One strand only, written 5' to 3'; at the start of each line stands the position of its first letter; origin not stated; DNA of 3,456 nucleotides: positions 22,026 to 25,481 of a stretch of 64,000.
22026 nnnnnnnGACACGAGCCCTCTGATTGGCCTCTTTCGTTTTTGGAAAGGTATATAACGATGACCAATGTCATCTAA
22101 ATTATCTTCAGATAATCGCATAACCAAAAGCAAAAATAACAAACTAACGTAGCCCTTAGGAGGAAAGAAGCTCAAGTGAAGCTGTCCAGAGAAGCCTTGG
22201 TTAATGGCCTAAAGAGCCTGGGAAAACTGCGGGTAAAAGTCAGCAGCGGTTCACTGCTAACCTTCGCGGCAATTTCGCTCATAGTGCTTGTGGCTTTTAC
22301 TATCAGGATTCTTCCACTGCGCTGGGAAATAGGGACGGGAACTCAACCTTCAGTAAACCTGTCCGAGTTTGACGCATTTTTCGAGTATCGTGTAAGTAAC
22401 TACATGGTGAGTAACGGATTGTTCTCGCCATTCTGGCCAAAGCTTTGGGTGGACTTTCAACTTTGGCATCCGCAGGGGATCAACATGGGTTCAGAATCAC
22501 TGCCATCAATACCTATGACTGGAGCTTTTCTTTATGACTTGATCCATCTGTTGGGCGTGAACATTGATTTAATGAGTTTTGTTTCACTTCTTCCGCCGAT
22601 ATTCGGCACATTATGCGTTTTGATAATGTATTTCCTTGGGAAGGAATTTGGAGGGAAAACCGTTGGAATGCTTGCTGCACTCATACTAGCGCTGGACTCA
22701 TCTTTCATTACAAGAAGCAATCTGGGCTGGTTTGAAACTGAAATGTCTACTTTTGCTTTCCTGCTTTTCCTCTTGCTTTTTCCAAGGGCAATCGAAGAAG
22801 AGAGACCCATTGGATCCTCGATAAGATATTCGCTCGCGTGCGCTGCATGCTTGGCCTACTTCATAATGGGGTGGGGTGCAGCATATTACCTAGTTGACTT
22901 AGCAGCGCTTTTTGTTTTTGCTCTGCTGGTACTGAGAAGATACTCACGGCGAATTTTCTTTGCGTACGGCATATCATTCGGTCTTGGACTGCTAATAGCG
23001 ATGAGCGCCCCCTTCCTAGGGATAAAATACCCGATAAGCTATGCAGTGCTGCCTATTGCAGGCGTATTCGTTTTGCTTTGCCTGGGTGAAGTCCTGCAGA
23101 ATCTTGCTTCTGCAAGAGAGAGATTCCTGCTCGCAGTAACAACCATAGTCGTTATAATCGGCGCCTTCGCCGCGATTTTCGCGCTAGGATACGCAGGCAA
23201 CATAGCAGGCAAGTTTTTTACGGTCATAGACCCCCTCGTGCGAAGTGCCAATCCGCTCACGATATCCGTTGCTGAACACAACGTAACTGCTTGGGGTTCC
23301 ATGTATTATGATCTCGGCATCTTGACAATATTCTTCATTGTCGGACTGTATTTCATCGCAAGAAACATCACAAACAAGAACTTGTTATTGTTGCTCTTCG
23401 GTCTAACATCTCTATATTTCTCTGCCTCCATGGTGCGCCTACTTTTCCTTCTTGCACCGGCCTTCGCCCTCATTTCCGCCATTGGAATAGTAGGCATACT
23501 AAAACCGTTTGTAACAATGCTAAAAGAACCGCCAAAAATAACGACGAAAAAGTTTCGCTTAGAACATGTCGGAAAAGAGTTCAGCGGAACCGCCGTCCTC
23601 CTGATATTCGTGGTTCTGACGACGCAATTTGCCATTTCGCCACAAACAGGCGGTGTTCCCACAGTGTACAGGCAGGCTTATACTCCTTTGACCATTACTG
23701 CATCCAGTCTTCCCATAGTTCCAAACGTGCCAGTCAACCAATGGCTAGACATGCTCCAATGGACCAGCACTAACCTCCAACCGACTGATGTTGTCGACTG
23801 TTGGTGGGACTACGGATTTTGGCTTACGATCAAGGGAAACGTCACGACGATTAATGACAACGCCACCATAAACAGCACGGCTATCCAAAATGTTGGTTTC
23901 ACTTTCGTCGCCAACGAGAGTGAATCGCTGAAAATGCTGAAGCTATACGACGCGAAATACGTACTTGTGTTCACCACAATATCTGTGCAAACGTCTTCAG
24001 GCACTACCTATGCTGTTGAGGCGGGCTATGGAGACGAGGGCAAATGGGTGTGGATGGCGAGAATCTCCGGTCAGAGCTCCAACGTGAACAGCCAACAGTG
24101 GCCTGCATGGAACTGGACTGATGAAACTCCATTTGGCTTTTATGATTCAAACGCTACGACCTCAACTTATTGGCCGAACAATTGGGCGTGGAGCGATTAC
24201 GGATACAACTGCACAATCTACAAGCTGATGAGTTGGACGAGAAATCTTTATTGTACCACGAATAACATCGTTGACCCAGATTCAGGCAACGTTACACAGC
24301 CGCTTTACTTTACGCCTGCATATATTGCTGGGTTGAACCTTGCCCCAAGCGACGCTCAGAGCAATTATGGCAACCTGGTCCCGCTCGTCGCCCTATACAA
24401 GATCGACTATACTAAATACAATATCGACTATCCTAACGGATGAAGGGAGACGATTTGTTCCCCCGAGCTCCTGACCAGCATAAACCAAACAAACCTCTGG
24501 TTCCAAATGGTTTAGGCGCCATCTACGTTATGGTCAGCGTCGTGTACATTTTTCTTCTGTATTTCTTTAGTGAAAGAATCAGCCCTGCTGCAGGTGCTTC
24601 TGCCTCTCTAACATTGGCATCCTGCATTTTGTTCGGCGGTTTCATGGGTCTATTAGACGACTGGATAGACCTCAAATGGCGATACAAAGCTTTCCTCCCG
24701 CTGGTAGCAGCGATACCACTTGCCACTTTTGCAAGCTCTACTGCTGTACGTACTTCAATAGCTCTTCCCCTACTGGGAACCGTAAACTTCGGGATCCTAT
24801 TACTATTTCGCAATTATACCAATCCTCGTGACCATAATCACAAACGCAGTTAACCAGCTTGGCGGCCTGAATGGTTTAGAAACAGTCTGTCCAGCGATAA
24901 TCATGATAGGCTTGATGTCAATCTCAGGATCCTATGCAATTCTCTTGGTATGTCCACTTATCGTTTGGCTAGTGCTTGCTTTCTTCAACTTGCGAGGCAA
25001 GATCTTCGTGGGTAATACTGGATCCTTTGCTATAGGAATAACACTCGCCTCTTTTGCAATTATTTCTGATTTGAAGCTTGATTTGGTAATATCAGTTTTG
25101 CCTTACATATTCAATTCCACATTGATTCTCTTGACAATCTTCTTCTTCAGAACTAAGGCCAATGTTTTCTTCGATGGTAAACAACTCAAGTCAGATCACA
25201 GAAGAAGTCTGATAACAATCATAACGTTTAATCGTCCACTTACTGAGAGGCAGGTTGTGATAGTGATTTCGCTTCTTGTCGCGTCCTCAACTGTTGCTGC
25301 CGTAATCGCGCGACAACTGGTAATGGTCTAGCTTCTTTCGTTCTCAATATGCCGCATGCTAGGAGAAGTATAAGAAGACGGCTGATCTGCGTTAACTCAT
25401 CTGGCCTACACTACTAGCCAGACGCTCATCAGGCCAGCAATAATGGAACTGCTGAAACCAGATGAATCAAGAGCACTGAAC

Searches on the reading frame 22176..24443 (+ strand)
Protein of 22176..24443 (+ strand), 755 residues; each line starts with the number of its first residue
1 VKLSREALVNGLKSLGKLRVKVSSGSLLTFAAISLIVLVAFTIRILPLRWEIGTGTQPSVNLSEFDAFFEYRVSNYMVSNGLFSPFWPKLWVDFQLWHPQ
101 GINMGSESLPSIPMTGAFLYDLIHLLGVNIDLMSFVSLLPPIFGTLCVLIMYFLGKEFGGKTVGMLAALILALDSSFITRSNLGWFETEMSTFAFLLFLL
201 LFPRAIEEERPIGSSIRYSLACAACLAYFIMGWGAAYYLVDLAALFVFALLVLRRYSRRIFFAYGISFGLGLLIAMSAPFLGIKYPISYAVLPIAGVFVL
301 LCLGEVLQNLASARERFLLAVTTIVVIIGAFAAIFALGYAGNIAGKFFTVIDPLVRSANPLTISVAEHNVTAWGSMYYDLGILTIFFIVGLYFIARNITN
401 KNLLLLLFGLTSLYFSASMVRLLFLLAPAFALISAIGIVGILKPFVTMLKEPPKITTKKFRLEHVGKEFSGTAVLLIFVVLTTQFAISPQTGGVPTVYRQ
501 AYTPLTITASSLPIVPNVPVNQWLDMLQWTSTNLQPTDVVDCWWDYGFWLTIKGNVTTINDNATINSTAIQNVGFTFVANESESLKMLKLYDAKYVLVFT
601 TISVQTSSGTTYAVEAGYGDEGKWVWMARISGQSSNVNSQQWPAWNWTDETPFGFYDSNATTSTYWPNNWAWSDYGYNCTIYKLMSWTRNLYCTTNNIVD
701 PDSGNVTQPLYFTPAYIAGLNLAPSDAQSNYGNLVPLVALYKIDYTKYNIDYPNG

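Call 12: search_protein_families(library=pfam, proteins=[window:22176-24443:+], max_evalue=0.01)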
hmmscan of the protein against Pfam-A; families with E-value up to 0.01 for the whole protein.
window:22176-24443:+ (755 aa): 3 families
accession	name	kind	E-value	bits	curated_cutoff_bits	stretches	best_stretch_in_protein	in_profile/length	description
PF02516.20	STT3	-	7.1e-38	131.6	24.5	1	62-433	29-404/405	Oligosaccharyl transferase STT3, N-terminal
PF21436.2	STT3-PglB_core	-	0.00085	20.3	23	1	537-591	2-56/131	STT3/PglB/AglB core domain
PF22627.1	AglB_core-like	-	0.0047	17.7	27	1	539-599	46-107/111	AglB core domain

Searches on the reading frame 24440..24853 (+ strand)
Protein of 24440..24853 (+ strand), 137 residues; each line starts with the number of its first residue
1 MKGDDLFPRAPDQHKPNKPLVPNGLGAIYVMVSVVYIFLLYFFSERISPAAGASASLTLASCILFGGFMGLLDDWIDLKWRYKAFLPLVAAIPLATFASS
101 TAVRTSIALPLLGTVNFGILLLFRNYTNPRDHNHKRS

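Call 54: search_protein_families(library=pfam, proteins=[window:24440-24853:+], max_evalue=0.0001)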
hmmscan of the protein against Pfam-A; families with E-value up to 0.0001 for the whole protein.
window:24440-24853:+ (137 aa): 1 family
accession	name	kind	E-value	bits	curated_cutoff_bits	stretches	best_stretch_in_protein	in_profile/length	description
PF00953.26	Glycos_transf_4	-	4.3e-06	27.2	27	1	59-119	4-63/160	Glycosyl transferase family 4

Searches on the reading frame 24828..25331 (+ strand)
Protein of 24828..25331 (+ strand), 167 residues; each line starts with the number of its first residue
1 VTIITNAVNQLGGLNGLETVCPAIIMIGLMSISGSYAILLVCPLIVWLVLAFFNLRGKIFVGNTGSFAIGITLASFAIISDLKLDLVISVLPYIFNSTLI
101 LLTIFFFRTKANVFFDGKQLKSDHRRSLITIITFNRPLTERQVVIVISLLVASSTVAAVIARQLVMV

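Call 12: search_protein_families(library=pfam, proteins=[window:24828-25331:+], max_evalue=0.01)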
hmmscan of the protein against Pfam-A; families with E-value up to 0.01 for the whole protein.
window:24828-25331:+ (167 aa): 1 family
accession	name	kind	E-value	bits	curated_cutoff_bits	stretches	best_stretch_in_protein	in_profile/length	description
PF00953.26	Glycos_transf_4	-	2.9e-10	40.8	27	1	2-80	75-159/160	Glycosyl transferase family 4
